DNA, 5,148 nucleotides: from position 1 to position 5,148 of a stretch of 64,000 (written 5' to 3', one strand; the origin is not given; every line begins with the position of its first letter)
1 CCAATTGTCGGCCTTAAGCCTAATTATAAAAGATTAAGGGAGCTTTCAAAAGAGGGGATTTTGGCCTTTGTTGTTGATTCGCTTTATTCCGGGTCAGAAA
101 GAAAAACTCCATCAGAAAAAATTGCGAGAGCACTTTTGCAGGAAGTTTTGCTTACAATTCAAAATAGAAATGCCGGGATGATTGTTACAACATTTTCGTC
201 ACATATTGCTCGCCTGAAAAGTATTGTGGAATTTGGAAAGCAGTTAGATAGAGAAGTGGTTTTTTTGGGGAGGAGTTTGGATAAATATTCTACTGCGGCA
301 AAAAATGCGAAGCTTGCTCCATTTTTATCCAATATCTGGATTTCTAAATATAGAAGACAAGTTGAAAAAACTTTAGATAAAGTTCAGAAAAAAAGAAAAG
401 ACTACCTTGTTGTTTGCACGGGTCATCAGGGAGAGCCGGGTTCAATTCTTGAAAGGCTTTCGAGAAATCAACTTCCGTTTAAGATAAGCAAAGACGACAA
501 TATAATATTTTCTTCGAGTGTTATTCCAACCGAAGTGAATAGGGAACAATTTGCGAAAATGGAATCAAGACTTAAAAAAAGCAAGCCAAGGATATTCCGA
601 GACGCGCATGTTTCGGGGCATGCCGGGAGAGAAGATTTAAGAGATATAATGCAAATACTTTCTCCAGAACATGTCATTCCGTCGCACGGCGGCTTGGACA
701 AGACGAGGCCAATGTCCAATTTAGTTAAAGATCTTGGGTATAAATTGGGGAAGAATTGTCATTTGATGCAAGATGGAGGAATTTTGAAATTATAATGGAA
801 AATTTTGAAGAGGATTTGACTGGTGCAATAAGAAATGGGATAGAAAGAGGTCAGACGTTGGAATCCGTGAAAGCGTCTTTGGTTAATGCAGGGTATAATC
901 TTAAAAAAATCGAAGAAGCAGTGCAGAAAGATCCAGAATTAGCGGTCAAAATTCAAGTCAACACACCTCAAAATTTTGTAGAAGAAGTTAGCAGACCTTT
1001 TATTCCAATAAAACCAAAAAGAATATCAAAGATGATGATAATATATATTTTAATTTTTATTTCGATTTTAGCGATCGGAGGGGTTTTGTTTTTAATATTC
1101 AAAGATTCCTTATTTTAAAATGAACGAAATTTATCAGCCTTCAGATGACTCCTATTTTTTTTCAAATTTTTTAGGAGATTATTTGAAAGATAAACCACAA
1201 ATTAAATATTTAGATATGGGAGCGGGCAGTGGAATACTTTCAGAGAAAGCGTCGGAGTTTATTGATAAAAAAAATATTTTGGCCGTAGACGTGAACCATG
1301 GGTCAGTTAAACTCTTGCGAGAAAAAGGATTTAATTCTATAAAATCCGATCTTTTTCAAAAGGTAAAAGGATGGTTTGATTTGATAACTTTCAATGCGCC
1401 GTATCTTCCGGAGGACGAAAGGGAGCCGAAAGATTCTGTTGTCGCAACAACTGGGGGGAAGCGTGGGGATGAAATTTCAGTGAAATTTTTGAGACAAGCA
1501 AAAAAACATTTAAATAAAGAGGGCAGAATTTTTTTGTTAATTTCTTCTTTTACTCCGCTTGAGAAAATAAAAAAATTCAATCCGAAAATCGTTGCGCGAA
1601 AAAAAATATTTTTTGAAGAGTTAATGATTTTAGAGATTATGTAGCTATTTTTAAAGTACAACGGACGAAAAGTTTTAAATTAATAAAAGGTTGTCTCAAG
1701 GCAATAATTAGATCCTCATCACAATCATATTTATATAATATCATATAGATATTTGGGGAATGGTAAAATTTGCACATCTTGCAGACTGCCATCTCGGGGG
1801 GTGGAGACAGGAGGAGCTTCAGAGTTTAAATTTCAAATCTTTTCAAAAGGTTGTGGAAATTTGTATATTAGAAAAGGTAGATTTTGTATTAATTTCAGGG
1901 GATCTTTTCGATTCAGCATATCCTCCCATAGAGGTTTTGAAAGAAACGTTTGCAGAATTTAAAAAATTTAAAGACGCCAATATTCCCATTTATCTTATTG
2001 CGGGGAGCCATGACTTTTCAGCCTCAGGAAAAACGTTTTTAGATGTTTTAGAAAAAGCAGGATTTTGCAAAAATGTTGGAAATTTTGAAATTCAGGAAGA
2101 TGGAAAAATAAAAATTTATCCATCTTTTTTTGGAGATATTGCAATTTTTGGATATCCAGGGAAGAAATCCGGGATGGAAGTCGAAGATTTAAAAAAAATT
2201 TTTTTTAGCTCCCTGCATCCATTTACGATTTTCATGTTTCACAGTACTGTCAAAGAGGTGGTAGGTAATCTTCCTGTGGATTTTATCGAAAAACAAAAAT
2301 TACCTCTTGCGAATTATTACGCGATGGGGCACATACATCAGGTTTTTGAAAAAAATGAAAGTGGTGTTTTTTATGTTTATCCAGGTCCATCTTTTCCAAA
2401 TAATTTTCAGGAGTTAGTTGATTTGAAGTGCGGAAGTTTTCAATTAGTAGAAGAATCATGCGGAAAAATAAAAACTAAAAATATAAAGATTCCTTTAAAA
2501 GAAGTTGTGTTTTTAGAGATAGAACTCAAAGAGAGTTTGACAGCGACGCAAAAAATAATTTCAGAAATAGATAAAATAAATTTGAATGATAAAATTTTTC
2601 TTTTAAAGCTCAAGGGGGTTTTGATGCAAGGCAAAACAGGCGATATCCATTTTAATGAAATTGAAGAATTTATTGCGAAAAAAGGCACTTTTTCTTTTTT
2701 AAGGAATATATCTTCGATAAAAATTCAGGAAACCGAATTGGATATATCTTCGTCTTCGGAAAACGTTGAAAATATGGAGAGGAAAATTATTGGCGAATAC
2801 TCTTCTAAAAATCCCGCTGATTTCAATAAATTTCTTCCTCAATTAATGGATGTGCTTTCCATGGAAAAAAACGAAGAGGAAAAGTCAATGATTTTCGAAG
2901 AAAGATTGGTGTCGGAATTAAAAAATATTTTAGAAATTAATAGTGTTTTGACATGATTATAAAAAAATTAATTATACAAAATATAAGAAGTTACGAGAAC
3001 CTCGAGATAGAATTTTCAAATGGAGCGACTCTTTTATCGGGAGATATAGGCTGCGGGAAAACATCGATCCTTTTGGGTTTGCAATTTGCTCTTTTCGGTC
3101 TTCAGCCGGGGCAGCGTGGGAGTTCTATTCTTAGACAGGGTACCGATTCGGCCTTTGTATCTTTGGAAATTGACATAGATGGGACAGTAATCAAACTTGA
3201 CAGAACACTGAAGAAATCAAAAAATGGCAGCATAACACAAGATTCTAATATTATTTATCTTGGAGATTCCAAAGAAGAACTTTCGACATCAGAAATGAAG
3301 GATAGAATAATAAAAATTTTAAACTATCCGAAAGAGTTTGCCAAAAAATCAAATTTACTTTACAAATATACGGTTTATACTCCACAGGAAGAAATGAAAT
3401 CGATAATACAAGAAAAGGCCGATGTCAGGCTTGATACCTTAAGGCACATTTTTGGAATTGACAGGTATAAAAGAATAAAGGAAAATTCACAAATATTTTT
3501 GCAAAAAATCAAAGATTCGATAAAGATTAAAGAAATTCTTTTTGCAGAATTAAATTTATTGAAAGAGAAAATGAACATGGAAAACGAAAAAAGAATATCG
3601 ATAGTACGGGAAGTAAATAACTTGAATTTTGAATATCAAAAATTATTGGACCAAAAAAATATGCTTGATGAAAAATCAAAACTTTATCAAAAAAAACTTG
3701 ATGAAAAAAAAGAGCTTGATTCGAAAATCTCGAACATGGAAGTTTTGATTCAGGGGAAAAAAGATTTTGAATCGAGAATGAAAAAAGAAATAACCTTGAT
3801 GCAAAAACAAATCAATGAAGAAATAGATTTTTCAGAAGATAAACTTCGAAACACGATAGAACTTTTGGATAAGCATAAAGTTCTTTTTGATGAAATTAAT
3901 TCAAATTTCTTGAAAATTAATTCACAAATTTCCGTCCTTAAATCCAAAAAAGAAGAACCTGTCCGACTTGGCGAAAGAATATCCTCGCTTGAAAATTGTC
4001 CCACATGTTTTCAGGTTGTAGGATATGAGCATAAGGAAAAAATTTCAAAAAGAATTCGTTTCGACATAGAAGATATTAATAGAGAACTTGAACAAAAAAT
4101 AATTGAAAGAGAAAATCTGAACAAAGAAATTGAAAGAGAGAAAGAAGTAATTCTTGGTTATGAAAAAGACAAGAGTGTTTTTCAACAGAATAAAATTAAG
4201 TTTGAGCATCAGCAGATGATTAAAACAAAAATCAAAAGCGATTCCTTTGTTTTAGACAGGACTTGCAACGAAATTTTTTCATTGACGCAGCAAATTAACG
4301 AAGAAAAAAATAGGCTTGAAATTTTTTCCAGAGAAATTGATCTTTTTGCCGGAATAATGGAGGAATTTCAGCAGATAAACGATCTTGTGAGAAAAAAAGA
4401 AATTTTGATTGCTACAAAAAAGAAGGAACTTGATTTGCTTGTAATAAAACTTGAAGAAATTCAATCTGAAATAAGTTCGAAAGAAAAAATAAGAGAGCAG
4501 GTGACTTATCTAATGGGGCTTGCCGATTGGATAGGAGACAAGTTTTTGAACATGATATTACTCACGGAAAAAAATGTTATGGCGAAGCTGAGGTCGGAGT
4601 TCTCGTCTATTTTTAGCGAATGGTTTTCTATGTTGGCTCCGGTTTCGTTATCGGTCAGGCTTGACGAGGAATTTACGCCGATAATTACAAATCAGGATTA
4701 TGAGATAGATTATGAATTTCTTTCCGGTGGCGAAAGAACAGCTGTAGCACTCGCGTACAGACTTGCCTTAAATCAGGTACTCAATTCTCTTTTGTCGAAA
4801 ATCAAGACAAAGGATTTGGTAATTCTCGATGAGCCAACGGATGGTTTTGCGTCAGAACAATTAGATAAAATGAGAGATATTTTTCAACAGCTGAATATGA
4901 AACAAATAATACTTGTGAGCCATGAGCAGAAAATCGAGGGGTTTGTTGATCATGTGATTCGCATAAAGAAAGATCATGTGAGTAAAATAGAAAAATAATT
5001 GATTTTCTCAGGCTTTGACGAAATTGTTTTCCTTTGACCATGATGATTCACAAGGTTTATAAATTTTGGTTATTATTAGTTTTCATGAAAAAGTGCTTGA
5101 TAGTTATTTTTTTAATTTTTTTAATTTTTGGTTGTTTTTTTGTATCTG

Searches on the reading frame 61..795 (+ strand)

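Call 52: search_protein_families(library=pfam, proteins=[window:61-795:+], max_evalue=0.001)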
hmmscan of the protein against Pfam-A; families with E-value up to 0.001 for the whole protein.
window:61-795:+ (244 aa): 3 families
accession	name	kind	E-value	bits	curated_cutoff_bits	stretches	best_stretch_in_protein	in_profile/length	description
PF22505.1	RNase_J_b_CASP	-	1.2e-21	77.2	27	1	40-158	4-115/126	Ribonuclease J, beta-CASP domain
PF07521.17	RMMBL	-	1.5e-08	34.9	21.6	1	182-226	12-57/63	Zn-dependent metallo-hydrolase RNA specificity domain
PF04311.20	DUF459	-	0.00062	19.6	27.2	1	34-115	33-111/197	Protein of unknown function (DUF459)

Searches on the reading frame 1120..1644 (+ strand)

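Call 52: search_protein_families(library=pfam, proteins=[window:1120-1644:+], max_evalue=0.001)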
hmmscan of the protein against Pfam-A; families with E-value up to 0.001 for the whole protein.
window:1120-1644:+ (174 aa): 5 families
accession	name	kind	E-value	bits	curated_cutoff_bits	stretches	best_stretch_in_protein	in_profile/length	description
PF05175.20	MTS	-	1.2e-11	45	23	1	15-150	20-149/170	Methyltransferase small domain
PF07669.17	Eco57I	-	0.00029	21.4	25.3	1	45-163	40-159/171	Eco57I restriction-modification methylase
PF13489.12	Methyltransf_23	-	0.00038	20.7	27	0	23-138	19-115/164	Methyltransferase domain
PF06325.19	PrmA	-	0.0004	20.4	22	1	25-68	160-202/296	Ribosomal protein L11 methyltransferase (PrmA)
PF13649.12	Methyltransf_25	-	0.00044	21.3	27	0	31-78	2-55/97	Methyltransferase domain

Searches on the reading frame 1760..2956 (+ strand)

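Call 52: search_protein_families(library=pfam, proteins=[window:1760-2956:+], max_evalue=0.001)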
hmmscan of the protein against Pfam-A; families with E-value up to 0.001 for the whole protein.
window:1760-2956:+ (398 aa): 2 families
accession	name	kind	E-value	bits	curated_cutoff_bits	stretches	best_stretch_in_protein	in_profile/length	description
PF00149.33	Metallophos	-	2.8e-14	54.4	21.5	1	3-194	2-190/191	Calcineurin-like phosphoesterase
PF12850.12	Metallophos_2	-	5.3e-08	33.4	27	1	3-215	2-139/154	Calcineurin-like phosphoesterase superfamily domain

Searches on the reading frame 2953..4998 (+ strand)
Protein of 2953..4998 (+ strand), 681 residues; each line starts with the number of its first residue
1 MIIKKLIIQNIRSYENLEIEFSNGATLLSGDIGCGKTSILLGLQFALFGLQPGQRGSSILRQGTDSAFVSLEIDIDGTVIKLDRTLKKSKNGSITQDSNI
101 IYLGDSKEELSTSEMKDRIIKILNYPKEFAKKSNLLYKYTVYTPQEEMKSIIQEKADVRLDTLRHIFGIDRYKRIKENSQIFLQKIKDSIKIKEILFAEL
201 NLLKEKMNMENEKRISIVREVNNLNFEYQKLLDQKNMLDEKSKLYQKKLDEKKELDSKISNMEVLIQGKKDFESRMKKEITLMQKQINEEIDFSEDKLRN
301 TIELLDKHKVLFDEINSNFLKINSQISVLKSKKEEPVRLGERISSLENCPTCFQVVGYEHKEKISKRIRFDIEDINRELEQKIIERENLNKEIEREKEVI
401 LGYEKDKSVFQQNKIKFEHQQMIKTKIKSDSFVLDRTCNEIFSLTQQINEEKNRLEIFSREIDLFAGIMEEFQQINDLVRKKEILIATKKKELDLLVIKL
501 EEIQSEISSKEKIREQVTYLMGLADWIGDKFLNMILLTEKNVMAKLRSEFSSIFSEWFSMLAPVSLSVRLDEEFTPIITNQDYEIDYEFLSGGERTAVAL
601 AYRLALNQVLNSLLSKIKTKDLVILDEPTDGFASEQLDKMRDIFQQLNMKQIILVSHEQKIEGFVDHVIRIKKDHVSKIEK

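Call 52: search_protein_families(library=pfam, proteins=[window:2953-4998:+], max_evalue=0.001)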
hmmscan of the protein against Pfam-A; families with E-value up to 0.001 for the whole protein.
window:2953-4998:+ (681 aa): 3 families
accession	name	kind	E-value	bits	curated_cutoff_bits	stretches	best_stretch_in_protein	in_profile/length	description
PF13476.12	AAA_23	-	6.8e-19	69.7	27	1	5-208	1-194/201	AAA domain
PF02463.25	SMC_N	-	7.4e-13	48.9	40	2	3-49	2-49/220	RecF/RecN/SMC N terminal domain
PF13558.12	SbcC_Walker_B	-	6.5e-05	23.5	27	1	584-645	27-89/90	SbcC/RAD50-like, Walker B motif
